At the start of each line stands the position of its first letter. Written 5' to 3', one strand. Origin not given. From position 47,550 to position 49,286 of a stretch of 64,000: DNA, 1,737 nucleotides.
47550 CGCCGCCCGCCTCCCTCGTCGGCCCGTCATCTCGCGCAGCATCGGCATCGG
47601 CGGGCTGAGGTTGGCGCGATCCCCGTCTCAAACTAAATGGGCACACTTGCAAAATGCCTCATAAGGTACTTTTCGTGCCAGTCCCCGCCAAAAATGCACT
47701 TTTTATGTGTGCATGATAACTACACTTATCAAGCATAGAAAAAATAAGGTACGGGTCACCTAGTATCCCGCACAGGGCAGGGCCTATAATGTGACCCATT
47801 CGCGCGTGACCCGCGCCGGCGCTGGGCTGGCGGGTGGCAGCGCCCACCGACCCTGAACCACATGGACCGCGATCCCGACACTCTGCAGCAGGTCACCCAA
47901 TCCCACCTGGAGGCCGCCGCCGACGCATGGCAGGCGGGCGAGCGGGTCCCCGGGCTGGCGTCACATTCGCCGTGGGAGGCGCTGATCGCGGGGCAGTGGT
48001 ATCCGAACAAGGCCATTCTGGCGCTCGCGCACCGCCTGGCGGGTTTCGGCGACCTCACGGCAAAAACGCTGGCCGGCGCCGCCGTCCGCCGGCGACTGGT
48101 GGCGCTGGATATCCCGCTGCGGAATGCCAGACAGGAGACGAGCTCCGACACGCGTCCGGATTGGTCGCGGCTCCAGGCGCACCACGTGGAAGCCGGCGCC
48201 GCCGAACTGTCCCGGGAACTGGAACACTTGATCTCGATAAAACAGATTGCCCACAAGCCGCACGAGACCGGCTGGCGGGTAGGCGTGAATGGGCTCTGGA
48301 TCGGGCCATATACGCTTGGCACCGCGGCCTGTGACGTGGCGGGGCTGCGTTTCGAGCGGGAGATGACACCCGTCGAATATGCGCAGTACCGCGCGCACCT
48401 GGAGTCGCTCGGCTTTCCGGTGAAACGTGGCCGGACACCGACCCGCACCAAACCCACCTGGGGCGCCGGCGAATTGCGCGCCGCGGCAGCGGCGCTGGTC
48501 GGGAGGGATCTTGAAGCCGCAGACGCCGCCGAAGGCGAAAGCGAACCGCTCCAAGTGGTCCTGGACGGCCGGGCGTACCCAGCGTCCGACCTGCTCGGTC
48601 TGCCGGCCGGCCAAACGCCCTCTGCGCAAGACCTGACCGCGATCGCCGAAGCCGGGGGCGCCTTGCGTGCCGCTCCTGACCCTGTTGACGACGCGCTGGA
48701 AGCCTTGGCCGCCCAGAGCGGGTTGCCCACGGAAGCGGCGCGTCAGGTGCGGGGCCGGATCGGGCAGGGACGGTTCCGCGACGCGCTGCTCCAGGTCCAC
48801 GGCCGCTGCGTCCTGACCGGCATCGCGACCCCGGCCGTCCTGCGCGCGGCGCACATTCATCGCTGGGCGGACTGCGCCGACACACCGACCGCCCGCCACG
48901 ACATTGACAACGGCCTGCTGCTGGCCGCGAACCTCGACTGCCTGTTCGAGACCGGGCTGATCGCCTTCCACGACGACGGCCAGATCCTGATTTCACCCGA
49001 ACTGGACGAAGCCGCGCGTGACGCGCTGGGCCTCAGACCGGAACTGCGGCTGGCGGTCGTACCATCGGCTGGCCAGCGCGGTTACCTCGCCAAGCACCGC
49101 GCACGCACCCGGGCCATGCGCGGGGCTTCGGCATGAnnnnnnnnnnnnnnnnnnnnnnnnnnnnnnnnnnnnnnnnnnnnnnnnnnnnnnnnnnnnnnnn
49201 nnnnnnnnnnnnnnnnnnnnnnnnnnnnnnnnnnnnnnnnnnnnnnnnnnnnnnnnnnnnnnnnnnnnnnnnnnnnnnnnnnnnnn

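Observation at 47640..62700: Lower-GC island opened by an HNH-nuclease gene coupled to a 714-aa tyrosine recombinase and carrying a co-directional cluster of uncharacterised genes (two PD-(D/E)xK-like, one P-loop): candidate undescribed defence/mobile system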

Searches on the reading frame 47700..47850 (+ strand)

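Call 116: search_protein_families(library=pfam, proteins=[L011:9156-9386:+, L012:9156-10574:+], max_evalue=0.01)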
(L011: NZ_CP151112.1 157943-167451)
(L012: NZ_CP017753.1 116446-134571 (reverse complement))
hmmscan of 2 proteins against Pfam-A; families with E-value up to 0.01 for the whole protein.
L011:9156-9386:+ (76 aa): 1 family
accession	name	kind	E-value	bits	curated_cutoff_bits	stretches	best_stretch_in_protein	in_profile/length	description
PF07693.20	KAP_NTPase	-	0.006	16.3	20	1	29-69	1-43/293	KAP family P-loop domain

L012:9156-10574:+ (472 aa): 1 family
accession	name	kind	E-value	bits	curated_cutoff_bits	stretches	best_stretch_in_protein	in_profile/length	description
PF13391.12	HNH_2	-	1.2e-08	35.1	21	1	363-416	1-65/66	HNH endonuclease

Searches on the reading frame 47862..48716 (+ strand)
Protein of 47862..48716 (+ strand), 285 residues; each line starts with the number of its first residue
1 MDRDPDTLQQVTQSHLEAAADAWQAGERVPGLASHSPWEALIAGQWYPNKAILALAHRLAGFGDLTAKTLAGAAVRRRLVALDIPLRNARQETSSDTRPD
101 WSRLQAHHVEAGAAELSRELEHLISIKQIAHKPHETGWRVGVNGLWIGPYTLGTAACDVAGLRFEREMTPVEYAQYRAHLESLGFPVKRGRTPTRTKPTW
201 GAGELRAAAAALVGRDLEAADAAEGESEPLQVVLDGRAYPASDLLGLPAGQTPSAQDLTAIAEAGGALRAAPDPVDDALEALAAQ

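Call 74: search_protein_representatives(protein=window:47862-48716:+)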
Query: 285 residues. Proteins with E-value up to 0.001 (for the whole library): 18; up to 1e-10: 9; up to 1e-30: 4. The best 18 are listed.
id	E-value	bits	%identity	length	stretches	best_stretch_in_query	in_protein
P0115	4.8e-69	249.7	52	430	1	3-285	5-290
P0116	1.2e-54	202.5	51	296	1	53-276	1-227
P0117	9.4e-39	150.3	46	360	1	95-283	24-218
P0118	3.0e-31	125.7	49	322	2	180-283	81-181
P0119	2.9e-23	99.5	38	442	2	3-248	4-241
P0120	3.2e-22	96.1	50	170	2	3-87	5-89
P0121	7.1e-20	88.4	34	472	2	3-198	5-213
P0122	9.8e-16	74.8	54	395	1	196-284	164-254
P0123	5.3e-11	59.3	36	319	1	128-281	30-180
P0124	3.0e-10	56.8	48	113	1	2-77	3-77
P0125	8.0e-10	55.4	38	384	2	1-74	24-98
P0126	3.0e-07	47.0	35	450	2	3-73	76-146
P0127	2.5e-06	44.0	35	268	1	101-198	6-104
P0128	8.5e-06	42.2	35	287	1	155-282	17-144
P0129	4.6e-05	39.8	37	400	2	2-71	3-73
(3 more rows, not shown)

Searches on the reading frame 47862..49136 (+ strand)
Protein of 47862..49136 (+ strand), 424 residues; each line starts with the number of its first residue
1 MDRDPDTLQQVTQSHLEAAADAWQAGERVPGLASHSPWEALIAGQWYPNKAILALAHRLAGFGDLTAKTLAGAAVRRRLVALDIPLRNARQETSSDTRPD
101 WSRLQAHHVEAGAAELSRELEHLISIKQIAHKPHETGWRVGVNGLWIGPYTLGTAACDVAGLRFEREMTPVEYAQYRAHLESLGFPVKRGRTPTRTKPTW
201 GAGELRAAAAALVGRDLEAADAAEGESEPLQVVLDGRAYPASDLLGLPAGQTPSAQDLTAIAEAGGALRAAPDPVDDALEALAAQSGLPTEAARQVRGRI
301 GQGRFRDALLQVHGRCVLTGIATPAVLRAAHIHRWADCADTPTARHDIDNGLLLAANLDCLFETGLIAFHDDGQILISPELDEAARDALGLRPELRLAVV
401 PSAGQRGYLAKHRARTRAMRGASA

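Call 7: search_protein_families(library=pfam, proteins=[window:47862-49136:+], max_evalue=0.1)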
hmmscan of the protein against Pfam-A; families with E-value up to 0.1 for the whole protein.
window:47862-49136:+ (424 aa): 1 family
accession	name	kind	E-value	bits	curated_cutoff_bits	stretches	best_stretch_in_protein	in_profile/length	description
PF13391.12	HNH_2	-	1.1e-10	41.6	21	1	316-370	1-66/66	HNH endonuclease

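Call 10: search_protein_families(library=padloc, proteins=[window:47862-49136:+], max_evalue=0.1)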
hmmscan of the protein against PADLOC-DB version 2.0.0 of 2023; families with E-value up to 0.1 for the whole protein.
window:47862-49136:+ (424 aa): 3 families
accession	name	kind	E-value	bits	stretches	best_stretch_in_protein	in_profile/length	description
PDLC04132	HNH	-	1.2e-16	58.7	1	290-385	142-235/286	-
PDLC03546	HNH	-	1.1e-11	42.3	1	289-378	144-234/282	Type II restriction enzyme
PDLC03529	REase_II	-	2.2e-07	28.4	1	315-383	284-349/389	Type II restriction enzyme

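Call 21: search_protein_families(library=ncbifam, proteins=[window:47862-49136:+], max_evalue=0.1)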
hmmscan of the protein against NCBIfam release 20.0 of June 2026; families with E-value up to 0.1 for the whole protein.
window:47862-49136:+ (424 aa): 1 family
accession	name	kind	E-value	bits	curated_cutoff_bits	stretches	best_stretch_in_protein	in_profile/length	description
NF045808.1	PT-DNA_restrict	exception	0.00016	20.9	180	1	281-383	145-244/284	phosphorothioated DNA-binding restriction endonuclease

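Call 22: search_protein_families(library=phrogs, proteins=[window:47862-49136:+], max_evalue=0.01)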
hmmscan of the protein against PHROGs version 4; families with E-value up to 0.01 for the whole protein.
window:47862-49136:+ (424 aa): 3 families
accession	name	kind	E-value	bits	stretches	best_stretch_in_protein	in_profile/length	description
phrog_21425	-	unknown function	1.5e-07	32.1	1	293-372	196-270/319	-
phrog_20585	-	unknown function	8.9e-07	29.1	1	293-372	214-288/337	-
phrog_23050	-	unknown function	1.5e-05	25.4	1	294-370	268-339/383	-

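Call 32: search_dna_similar(query=window:47862-49136:+, collection=plasmids, mode=protein, max_rows=40, rows=spread)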
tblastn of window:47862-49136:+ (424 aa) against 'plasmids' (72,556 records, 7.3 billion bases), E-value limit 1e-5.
Records with a match: 156; places in all: 166; records where one place covers at least 80% of the query: 6.
Best place of each record, by identity: 60-80% 6; <60% 150.
By first word of the organism name: Bacillus 73; Cupriavidus 13; Acinetobacter 13; Roseomonas 6; Rhizobium 4; Vibrio 4; Agrobacterium 3; Photobacterium 3; Mesorhizobium 3; Priestia 3; and 23 more.
By predicted mobility (MOB-suite, as given by PLSDB): non-mobilizable 113; conjugative 24; mobilizable 19.
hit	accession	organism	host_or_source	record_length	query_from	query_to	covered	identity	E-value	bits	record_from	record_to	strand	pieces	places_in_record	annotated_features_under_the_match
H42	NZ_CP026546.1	Cupriavidus metallidurans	single cell,soil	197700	1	424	100%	74.1%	2e-156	496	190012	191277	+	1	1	HNH endonuclease signature motif containing protein | phage integrase family protein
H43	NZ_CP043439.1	Cupriavidus campinensis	cell culture,soil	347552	1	424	100%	74.1%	2e-156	496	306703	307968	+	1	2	HNH endonuclease signature motif containing protein | phage integrase family protein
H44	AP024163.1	Ralstonia solanacearum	Curcuma aromatica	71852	279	415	32%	52.2%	8e-27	120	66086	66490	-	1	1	hypothetical protein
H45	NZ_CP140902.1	Sinorhizobium medicae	Medicago lupulina,whole organism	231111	223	414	45%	33.3%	4e-14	82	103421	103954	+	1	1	HNH endonuclease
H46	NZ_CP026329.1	Acidithiobacillus caldus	pure culture,spring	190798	273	416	34%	41.7%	2e-19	99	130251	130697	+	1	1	HNH endonuclease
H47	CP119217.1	Acinetobacter soli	Homo sapiens,blood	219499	272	415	34%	40.8%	3e-21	103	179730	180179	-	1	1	HNH endonuclease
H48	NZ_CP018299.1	Photobacterium damselae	Turbot,Dieseased fish,heart blood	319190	274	413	33%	41.1%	2e-18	96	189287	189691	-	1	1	HNH endonuclease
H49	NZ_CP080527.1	Mesorhizobium sp. AR07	Oxytropis sp.,Cell culture,root nodule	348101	290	413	29%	44.8%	1e-17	93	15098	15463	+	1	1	HNH endonuclease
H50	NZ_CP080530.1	Mesorhizobium sp. AR02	Oxytropis sp.,Cell culture,root nodule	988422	290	397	25%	50.5%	7e-15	85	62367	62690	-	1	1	HNH endonuclease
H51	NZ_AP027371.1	Hydrogenimonas cancrithermarum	-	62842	288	413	30%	42.5%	4e-17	92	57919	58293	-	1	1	HNH endonuclease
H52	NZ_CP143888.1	Agrobacterium deltaense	Cell culture,Plant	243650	290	413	29%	42.4%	6e-19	97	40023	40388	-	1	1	HNH endonuclease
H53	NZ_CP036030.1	Bacillus mycoides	cell culture,soil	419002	273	414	33%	35.7%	5e-19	97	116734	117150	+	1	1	HNH endonuclease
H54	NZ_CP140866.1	Rhizobium leguminosarum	Trifolium pratense,whole organism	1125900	290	391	24%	48.5%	3e-17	92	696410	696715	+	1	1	record has no annotation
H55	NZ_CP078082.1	Bacillus tropicus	Cell culture,soil sample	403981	290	413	29%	39.5%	2e-17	92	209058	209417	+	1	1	HNH endonuclease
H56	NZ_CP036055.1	Bacillus toyonensis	cell culture,soil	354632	290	413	29%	38.7%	3e-16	89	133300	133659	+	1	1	HNH endonuclease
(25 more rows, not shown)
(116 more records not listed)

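Call 40: get_annotated_region(hit=H44, flank=6000)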
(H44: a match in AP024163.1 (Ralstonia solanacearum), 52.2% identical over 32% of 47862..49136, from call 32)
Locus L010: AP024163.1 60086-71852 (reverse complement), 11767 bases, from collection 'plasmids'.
description: Ralstonia solanacearum MAFF 311693 plasmid p71.9 DNA, complete sequence
organism: Ralstonia solanacearum (NCBI taxid 305)
taxonomy: Bacteria; Pseudomonadota; Betaproteobacteria; Burkholderiales; Burkholderiaceae; Ralstonia; Ralstonia solanacearum
host: -; source: Curcuma aromatica; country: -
typing (MOB-suite, as given by PLSDB): non-mobilizable
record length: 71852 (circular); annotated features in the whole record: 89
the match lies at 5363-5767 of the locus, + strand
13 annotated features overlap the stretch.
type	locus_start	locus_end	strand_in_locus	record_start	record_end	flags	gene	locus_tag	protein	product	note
CDS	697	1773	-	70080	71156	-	-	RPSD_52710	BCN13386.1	hypothetical protein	-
CDS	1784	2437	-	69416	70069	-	-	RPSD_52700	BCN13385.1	chromosome partitioning protein ParA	-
CDS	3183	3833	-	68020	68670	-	-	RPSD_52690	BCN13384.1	hypothetical protein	-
CDS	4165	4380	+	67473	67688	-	-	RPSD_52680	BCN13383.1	hypothetical protein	-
CDS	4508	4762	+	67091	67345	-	-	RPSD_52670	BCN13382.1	hypothetical protein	-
CDS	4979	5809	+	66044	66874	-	-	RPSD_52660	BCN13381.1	hypothetical protein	-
CDS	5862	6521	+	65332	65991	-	-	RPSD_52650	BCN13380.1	hypothetical protein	-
CDS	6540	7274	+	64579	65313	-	-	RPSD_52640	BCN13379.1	hypothetical protein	-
CDS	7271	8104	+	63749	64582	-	-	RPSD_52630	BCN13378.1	hypothetical protein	-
CDS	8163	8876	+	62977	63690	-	-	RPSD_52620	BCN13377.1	hypothetical protein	-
CDS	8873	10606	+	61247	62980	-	-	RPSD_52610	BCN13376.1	integrase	-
CDS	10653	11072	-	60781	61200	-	-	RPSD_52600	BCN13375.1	hypothetical protein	-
CDS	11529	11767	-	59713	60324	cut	-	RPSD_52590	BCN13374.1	hypothetical protein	-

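Call 72: search_solved_structures(query=window:47862-49136:+, max_evalue=1)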
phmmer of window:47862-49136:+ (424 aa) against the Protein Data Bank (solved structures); distinct sequences matched with E-value up to 1: 1.
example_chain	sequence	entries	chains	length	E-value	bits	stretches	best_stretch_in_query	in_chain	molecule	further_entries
6yex_A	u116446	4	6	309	1.1e-14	57.8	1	289-382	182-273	HNH endonuclease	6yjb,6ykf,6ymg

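Call 76: search_protein_families(library=pfam, alignment_id=A3, max_evalue=0.01)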
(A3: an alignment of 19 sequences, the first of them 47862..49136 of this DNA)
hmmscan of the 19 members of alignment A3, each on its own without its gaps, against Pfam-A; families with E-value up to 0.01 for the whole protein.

A. member 1, window:47862-49136:+ (424 aa): 1 family
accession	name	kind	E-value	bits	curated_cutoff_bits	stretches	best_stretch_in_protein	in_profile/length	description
PF13391.12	HNH_2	-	1.1e-10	41.6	21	1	316-370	1-66/66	HNH endonuclease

B. families by the number of members that match (of 19 scanned): 2 families
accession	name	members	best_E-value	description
PF13391.12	HNH_2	15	6e-14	HNH endonuclease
PF13490.11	zf-HC2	1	0.0061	Putative zinc-finger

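Call 85: predict_structure(alignment_id=A3)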
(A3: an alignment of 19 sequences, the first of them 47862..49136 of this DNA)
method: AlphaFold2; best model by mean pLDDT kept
length: 424 residues; sequences in the alignment: 19
mean_pLDDT: 86.9   pTM: 0.55
mean pLDDT of the five models: 86.9, 86.1, 83.6, 83.1, 82.4
residues with pLDDT >= 90: 234; 70-90: 146; 50-70: 38; < 50: 6
segments of 3 or more residues with pLDDT < 50: none
pLDDT, mean of each block of 10 residues (from residue 1): 70 98 95 83 96 97 90 91 91 61 95 89 75 79 92 93 81 90 88 62 90 74 70 94 89 93 95 90 93 87 90 90 89 75 84 86 94 95 92 95 96 88 53
secondary structure, 60 per line:
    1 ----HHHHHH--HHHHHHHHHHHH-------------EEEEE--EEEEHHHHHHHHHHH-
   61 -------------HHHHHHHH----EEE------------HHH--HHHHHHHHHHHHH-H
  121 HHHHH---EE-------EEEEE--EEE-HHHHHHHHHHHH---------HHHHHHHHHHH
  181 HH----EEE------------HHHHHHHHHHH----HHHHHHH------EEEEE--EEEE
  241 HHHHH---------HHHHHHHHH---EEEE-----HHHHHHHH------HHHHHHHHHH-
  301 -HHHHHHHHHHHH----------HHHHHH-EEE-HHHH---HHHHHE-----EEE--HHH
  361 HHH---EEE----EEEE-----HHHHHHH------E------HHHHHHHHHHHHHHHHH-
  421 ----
elements in order: H5-10 H13-24 E38-42 E45-48 H49-59 H74-81 E86-88 H106-118 H120-125 E138-142 E145-147 H149-160 H170-182 E187-189 H202-212 H217-223 E230-234 E237-240 H241-245 H255-263 E267-270 H276-283 H290-299 H302-313 H324-329 E331-333 H335-338 H342-346 E353-355 H358-363 E367-369 E374-377 H383-389 H403-419

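Call 97: find_encoding_contigs(protein=window:47862-49136:+, flank=3000, max_places=6)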
Protein window:47862-49136:+ (424 aa): 8 contigs read that carry it; 5 places shown.
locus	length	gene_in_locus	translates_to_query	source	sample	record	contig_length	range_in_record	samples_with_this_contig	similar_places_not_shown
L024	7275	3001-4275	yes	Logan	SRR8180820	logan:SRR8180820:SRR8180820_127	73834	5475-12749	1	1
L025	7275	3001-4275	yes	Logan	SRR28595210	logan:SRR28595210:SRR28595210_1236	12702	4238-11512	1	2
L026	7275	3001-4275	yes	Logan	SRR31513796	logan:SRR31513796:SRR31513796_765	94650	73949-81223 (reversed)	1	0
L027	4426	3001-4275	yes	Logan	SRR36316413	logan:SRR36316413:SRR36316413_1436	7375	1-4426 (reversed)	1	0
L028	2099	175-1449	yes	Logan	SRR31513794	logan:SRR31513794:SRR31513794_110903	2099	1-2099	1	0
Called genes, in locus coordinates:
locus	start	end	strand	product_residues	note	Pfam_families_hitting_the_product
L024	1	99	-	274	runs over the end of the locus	PF00497:SBP_bac_3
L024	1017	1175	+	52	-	-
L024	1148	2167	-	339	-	PF01075:Glyco_transf_9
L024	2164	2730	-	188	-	-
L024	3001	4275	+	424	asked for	PF13391:HNH_2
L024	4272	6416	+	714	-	PF12482:DUF3701, PF00589:Phage_integrase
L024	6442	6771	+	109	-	-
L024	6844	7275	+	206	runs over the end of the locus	-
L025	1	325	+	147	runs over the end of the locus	PF00216:Bac_DNA_binding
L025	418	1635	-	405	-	-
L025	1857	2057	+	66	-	-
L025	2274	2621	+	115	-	-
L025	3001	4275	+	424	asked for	PF13391:HNH_2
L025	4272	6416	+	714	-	PF12482:DUF3701, PF00589:Phage_integrase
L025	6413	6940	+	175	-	-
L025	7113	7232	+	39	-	-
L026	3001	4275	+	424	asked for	PF13391:HNH_2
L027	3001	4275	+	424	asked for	PF13391:HNH_2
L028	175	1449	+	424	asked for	PF13391:HNH_2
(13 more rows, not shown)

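Call 116: search_protein_families(library=pfam, proteins=[L025:6413-6940:+], max_evalue=0.01)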
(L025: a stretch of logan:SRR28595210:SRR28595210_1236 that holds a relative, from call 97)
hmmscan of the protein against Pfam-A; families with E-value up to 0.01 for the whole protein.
L025:6413-6940:+ (175 aa): 1 family
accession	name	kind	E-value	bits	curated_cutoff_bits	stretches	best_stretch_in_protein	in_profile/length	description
PF10706.15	Aminoglyc_resit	-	0.0031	18.1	21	1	10-50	3-45/149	Aminoglycoside-2''-adenylyltransferase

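Call 118: search_solved_structures(query=window:47862-49136:+, max_evalue=0.001, show_alignments=1)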
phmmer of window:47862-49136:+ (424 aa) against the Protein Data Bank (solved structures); distinct sequences matched with E-value up to 0.001: 1.
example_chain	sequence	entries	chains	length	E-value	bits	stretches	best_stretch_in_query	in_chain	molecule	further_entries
6yex_A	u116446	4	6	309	1.1e-14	57.8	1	289-382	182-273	HNH endonuclease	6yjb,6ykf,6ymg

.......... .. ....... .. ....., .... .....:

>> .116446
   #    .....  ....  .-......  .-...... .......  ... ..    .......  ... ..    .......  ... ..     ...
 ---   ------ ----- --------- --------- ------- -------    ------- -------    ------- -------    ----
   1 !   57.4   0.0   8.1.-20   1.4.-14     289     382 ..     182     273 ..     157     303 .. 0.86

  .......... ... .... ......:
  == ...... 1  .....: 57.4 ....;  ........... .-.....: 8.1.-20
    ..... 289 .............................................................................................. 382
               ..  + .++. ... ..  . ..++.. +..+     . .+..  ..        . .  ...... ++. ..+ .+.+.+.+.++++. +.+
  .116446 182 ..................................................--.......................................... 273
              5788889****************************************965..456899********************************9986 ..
